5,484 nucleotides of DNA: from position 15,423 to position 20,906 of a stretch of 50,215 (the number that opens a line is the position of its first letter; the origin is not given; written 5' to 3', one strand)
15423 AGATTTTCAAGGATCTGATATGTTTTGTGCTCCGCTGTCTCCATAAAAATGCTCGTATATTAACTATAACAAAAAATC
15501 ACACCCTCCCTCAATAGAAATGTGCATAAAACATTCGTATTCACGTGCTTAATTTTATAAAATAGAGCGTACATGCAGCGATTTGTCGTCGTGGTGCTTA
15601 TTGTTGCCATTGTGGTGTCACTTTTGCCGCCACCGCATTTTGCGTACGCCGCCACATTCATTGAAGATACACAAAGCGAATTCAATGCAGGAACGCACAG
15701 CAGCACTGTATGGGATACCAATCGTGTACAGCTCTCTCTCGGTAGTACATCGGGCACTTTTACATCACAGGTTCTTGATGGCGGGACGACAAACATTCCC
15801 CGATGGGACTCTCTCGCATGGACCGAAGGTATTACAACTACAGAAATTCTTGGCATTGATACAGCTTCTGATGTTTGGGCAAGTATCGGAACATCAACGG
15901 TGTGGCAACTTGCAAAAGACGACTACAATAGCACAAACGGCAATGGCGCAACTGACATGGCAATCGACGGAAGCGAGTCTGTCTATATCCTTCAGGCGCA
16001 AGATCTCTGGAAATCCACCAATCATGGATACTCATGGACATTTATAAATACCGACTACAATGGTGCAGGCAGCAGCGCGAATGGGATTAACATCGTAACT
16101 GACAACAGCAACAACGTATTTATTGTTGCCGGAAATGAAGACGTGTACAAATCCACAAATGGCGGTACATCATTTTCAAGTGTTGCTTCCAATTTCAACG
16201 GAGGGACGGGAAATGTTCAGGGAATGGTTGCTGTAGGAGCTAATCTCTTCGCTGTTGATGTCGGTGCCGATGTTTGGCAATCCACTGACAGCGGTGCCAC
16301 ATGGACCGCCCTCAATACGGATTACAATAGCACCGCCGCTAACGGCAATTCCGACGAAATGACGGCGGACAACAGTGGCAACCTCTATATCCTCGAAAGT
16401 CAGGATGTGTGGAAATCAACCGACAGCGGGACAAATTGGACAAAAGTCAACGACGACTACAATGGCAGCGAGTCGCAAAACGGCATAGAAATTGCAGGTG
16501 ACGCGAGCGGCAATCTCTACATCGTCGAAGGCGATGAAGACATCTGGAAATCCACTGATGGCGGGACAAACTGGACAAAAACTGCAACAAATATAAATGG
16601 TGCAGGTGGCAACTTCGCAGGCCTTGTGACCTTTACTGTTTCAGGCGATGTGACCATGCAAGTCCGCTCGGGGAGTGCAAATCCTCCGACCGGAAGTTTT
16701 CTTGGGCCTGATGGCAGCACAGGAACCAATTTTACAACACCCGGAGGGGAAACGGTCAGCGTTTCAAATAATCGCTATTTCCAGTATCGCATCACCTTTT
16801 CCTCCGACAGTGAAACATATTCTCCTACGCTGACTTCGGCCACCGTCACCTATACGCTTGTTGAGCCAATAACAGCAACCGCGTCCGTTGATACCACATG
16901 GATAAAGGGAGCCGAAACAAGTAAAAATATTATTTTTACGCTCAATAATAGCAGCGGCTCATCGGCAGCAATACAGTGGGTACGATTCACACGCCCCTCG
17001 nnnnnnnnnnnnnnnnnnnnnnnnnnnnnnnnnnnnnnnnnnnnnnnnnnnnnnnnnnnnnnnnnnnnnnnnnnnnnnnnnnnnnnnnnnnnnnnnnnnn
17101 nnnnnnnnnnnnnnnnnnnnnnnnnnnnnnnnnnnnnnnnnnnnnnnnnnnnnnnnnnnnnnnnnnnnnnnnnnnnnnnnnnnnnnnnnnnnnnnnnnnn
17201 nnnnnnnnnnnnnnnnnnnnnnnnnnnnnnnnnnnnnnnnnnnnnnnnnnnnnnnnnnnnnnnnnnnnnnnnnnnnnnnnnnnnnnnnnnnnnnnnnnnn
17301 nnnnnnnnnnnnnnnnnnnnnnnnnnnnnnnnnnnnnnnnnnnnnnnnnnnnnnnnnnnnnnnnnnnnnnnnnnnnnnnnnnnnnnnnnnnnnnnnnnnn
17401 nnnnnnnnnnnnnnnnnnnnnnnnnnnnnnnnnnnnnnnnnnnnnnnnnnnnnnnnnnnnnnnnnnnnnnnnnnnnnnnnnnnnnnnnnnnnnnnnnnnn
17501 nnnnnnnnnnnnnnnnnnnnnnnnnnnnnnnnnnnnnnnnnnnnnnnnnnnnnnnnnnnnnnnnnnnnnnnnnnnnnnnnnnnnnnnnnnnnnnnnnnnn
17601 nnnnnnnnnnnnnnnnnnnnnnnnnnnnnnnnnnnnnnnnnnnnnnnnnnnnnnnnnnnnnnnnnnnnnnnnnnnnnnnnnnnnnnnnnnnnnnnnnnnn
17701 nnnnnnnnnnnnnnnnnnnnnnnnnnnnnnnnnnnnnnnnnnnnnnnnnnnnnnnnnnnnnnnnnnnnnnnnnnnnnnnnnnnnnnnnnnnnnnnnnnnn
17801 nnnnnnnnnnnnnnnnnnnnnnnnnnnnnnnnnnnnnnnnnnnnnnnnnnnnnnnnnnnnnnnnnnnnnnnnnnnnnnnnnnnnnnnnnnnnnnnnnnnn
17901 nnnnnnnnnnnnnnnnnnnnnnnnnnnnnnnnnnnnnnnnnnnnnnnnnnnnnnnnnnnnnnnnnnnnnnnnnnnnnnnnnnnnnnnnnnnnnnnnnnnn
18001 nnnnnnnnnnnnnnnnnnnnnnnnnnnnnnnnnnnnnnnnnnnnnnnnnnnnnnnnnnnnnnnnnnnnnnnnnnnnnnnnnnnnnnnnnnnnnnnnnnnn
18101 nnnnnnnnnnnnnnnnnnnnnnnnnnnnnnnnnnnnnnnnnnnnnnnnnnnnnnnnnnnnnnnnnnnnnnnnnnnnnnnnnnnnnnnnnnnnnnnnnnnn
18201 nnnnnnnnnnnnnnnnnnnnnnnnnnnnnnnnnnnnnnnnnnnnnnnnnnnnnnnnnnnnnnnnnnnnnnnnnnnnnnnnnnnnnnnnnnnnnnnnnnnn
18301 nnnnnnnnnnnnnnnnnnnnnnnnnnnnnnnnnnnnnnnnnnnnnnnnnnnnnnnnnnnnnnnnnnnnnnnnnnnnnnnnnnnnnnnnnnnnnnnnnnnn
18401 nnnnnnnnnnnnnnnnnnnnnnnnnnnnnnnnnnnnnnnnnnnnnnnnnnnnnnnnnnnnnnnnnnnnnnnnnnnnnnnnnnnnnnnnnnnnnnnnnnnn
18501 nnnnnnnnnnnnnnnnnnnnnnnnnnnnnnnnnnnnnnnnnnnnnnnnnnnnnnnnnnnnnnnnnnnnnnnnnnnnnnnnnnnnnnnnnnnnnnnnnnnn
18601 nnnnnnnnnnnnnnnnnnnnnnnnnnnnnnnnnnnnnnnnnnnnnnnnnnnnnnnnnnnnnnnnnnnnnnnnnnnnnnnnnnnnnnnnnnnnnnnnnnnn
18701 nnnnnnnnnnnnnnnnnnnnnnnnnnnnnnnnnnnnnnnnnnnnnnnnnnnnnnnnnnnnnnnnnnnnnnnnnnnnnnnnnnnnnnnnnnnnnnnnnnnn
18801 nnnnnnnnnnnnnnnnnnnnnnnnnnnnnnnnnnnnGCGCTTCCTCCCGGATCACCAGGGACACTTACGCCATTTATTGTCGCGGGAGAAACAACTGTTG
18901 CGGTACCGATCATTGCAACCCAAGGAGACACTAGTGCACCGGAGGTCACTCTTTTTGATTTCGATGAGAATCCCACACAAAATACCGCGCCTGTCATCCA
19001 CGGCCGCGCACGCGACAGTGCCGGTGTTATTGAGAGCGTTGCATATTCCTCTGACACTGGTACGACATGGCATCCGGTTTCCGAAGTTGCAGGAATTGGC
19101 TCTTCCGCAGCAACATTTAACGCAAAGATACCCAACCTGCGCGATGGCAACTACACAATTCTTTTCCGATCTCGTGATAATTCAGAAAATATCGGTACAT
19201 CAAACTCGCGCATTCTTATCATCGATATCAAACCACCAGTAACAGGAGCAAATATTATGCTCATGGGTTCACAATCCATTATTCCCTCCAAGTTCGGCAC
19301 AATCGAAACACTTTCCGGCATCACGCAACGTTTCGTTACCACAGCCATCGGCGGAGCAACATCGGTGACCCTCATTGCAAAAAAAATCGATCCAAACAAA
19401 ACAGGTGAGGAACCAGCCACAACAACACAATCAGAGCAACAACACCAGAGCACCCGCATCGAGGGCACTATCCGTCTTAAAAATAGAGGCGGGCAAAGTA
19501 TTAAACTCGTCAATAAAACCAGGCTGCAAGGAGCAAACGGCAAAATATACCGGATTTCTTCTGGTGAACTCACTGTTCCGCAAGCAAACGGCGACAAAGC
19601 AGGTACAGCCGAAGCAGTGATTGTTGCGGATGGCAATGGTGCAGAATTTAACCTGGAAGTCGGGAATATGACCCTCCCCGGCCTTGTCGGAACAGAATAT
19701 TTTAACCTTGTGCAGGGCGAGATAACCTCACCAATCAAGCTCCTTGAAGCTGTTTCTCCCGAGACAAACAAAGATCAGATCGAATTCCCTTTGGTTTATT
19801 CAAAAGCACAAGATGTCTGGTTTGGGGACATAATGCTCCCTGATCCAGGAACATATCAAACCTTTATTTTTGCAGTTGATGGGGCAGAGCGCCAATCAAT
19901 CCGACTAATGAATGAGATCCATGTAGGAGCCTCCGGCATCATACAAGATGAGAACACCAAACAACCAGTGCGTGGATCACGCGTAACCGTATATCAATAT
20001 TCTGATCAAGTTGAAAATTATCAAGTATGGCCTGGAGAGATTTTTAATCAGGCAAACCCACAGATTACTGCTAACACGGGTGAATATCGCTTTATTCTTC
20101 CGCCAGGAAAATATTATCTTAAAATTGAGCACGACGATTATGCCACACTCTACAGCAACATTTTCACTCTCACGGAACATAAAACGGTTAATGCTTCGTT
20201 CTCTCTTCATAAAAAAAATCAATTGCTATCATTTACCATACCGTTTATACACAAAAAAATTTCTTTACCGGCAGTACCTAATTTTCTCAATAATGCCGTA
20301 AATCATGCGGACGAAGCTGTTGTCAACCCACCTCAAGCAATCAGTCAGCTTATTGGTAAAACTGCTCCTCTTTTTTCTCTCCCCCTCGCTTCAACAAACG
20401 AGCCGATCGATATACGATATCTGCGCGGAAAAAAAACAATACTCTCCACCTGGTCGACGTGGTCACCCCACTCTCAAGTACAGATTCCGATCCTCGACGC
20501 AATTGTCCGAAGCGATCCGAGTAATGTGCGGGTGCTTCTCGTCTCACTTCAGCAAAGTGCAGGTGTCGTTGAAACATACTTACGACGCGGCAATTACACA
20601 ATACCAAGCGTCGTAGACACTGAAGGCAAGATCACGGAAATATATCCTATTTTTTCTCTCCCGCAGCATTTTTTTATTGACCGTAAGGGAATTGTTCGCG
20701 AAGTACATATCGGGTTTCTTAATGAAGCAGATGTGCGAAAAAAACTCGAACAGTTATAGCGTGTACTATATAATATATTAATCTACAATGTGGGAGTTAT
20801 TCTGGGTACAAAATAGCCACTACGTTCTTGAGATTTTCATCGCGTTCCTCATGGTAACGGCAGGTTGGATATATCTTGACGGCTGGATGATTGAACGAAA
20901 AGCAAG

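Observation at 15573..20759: Giant 1728-aa surface protein ending in a catalytically dead thioredoxin-fold (TlpA-like) domain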

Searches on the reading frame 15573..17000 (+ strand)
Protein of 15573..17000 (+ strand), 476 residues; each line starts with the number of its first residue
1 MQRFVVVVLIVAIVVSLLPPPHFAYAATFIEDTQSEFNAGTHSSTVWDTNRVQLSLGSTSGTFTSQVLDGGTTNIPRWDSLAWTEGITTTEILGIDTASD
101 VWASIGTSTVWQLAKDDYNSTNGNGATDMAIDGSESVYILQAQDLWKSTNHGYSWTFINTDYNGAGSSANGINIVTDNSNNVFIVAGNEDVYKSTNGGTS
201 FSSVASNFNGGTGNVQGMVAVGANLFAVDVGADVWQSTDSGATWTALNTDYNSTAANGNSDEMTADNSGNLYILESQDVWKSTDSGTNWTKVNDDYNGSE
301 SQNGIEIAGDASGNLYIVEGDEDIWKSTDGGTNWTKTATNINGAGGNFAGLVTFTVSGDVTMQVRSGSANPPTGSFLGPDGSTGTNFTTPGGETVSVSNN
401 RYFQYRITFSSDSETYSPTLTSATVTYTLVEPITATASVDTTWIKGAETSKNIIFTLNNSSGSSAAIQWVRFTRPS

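Call 35: search_protein_families(library=pfam, proteins=[window:15573-17000:+], max_evalue=10)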
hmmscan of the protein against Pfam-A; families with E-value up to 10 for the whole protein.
window:15573-17000:+ (476 aa): 5 families
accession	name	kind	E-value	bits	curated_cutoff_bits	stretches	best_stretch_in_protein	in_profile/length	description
PF13961.12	DUF4219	-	0.13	12.5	27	1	138-147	15-24/27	Domain of unknown function (DUF4219)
PF03958.22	Secretin_N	-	0.16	12.6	28.2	1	165-191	26-52/69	Bacterial type II/III secretion system short domain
PF18698.7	HisK_sensor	-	0.43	11.4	27.3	0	172-200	33-61/126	Histidine kinase sensor domain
PF15899.11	BNR_6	-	0.95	10.2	27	0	324-336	1-13/14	BNR-Asp box repeat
PF08084.16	PROCT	-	6.5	7.1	23.6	0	232-265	14-47/123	PROCT (NUC072) domain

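Call 47: search_solved_structures(query=window:15573-16982:+, max_evalue=1, show_alignments=1)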
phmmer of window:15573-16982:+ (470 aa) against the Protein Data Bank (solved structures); distinct sequences matched with E-value up to 1: 2.
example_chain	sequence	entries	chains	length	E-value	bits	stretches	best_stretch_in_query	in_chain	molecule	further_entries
6p2l_A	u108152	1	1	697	0.001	21.3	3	140-266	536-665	Glycosyl hydrolase BNR repeat-containing protein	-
7qry_A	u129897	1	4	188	0.84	11.7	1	215-255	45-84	E3 ubiquitin-protein ligase Midline-1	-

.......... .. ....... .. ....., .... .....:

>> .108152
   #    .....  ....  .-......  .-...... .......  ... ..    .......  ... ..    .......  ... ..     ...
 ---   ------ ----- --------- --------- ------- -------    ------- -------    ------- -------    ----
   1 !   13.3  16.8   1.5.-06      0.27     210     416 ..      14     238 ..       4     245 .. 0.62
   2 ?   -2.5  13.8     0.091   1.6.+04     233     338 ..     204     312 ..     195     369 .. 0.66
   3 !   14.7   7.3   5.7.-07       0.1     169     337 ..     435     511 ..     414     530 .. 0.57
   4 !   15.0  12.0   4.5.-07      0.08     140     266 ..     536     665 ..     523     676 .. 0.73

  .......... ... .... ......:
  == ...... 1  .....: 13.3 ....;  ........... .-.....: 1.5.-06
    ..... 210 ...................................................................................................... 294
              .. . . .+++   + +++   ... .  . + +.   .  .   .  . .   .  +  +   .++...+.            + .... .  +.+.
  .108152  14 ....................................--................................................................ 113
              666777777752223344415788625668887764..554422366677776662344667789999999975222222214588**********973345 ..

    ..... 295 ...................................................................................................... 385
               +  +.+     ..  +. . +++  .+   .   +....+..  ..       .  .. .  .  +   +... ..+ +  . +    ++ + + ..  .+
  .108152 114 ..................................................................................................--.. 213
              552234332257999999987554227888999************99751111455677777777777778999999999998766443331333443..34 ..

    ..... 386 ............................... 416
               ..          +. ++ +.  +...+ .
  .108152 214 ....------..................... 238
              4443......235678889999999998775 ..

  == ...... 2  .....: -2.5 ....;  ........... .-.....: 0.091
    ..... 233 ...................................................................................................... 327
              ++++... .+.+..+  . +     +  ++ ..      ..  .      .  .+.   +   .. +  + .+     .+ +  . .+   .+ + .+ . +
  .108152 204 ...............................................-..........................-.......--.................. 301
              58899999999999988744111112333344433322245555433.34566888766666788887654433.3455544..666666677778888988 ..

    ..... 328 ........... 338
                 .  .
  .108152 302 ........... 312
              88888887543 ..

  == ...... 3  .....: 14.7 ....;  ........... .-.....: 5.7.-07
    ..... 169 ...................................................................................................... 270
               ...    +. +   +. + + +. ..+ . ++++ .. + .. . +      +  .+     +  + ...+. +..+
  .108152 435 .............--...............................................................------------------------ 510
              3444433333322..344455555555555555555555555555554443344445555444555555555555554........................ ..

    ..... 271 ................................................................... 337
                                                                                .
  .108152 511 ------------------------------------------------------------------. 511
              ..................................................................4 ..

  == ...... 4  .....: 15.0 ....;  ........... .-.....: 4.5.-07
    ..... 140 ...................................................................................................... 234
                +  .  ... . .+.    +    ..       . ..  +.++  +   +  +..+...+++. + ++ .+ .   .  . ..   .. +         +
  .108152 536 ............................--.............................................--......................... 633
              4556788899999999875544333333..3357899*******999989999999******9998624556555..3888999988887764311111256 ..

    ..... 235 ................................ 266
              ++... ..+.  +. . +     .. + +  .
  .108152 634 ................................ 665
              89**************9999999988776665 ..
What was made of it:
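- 15837..16649 (+): Six ~45-aa Asp-box (BNR-type) repeats (aa 89-359), the probable six-bladed beta-propeller 'head'. Weak PDB hit to the GH74-like BNR protein 6p2l (call 47).
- On BNR/Asp-box beta-propeller (N-terminal head): On this protein only BNR_6 appears, at E 0.95 (call 35), plus 6p2l at E 1e-3 (call 47).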

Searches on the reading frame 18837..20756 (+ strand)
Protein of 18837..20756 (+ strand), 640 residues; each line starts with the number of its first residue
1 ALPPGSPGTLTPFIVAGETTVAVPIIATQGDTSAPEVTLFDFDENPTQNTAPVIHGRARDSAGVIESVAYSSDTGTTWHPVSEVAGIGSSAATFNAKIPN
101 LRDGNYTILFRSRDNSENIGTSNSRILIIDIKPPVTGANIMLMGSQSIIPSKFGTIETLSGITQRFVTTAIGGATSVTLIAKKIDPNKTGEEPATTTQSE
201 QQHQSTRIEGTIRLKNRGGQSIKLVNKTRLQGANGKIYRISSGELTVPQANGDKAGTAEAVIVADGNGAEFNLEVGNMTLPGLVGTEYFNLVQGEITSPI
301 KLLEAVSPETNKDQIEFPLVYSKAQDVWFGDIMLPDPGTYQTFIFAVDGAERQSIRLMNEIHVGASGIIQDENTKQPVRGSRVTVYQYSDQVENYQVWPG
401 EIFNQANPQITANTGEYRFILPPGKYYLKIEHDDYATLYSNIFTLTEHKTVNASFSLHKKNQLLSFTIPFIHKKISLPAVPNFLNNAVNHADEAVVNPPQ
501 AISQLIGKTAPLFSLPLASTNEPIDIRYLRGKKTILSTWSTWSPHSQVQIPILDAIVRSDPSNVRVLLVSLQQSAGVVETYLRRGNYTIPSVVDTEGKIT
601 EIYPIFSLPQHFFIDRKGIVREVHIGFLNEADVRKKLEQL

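Call 52: predict_structure(alignment_id=A2)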
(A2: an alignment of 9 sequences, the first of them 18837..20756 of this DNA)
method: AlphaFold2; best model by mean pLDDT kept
length: 640 residues; sequences in the alignment: 9
mean_pLDDT: 55.0   pTM: 0.37
mean pLDDT of the five models: 55.0, 53.9, 52.6, 51.0, 49.5
residues with pLDDT >= 90: 6; 70-90: 204; 50-70: 139; < 50: 291
segments of 3 or more residues with pLDDT < 50: 1-34, 39-49, 102-105, 124-154, 188-191, 195-206, 304-310, 401-404, 462-640
pLDDT, mean of each block of 10 residues (from residue 1): 27 23 26 46 44 62 60 60 61 63 52 56 45 31 41 54 60 65 63 44 52 87 84 86 81 85 80 85 80 82 44 71 58 78 68 64 83 88 83 74 61 81 82 85 77 84 39 29 28 28 28 36 36 25 28 38 32 31 36 27 26 25 26 38
secondary structure, 60 per line:
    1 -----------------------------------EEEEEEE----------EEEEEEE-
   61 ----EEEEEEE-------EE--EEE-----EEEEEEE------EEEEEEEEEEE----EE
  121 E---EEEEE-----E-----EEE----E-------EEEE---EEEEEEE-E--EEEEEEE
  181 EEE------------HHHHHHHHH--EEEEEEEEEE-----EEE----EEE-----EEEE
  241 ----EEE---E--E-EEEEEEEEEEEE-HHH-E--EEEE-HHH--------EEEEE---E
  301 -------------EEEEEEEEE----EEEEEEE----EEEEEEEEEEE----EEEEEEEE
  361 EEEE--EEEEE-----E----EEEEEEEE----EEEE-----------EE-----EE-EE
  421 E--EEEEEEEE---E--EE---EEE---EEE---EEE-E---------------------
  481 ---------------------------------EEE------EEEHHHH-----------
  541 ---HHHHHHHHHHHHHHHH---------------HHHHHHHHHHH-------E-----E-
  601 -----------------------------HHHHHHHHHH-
elements in order: E36-42 E53-59 E65-71 E83-85 E91-97 E104-114 E119-121 E125-129 E141-143 E156-159 E163-169 E174-183 H196-204 E207-216 E222-224 E229-231 E237-240 E245-247 E256-267 E276-279 E292-296 E314-322 E327-333 E338-348 E353-364 E367-371 E382-389 E394-397 E419-421 E424-431 E443-445 E449-451 E455-457 E514-516 E523-525 H526-529 H544-559 H575-585 H630-639
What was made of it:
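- The multi-domain AF2 model was too poor (pLDDT 55) to say anything about inter-domain geometry (call 52).
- Tried and rejected: Mean pLDDT was 55 and the Trx part about 30, so it was unusable for domain packing (call 52).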

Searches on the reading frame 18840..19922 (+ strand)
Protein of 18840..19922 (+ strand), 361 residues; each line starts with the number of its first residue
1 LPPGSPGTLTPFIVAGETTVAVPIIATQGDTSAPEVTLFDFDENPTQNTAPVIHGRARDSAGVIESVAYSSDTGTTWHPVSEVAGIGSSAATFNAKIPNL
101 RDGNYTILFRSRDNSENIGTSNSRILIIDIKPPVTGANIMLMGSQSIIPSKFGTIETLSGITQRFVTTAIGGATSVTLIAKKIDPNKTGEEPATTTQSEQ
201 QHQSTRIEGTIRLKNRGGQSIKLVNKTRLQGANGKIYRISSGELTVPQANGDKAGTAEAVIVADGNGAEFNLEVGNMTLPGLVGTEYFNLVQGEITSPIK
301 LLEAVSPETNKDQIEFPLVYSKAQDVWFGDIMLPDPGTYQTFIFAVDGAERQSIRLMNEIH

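Call 35: search_protein_families(library=pfam, proteins=[window:18840-19922:+], max_evalue=10)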
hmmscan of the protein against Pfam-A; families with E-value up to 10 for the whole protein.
window:18840-19922:+ (361 aa): 2 families
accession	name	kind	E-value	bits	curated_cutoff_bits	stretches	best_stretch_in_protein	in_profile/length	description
PF19077.6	Big_13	-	0.022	15.7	27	1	43-129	21-101/102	Bacterial Ig-like domain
PF07495.19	Y_Y_Y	-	0.053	13.9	26.6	1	92-127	28-61/65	Y_Y_Y domain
